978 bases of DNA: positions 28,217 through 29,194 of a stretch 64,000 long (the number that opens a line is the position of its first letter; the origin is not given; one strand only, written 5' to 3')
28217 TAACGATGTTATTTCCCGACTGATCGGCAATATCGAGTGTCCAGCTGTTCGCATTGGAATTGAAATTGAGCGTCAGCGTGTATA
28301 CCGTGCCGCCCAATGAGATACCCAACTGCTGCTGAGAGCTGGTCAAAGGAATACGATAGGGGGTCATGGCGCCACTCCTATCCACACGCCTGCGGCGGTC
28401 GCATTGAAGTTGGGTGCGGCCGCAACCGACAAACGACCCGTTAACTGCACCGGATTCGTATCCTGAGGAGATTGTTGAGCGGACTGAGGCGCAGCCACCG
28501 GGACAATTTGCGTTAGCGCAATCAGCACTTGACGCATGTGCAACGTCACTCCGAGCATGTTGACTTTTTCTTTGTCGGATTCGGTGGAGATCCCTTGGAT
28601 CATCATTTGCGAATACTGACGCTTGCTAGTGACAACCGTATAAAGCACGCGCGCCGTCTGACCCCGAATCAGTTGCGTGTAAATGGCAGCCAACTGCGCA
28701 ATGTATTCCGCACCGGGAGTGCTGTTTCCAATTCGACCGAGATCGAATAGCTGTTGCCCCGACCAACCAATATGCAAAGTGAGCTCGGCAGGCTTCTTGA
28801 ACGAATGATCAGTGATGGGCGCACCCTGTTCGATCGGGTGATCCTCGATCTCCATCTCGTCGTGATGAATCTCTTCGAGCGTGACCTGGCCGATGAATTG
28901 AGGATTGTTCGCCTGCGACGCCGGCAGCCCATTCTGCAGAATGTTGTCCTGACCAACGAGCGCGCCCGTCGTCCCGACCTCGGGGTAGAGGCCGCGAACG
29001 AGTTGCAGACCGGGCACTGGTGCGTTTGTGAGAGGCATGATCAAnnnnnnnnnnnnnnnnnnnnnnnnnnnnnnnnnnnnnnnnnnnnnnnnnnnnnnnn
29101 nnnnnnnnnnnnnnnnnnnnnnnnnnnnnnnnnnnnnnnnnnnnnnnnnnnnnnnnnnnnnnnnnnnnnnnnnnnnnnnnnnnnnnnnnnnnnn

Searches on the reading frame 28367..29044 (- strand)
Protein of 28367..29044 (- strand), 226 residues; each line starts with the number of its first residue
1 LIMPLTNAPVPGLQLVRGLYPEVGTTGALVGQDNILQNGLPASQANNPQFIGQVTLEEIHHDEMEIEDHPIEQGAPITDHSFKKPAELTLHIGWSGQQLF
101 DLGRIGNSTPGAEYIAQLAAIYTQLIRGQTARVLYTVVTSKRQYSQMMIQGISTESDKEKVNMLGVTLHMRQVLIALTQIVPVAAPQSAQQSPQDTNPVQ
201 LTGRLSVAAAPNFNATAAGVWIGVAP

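Call 91: search_protein_families(library=pfam, proteins=[window:28367-29044:-], max_evalue=0.001)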
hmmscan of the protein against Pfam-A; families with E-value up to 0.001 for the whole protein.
window:28367-29044:- (226 aa): 1 family
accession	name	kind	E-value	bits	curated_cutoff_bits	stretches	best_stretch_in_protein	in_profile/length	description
PF21821.3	Dit_like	-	1.3e-24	87.1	24.2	1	54-182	3-125/127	Dit-like phage tail protein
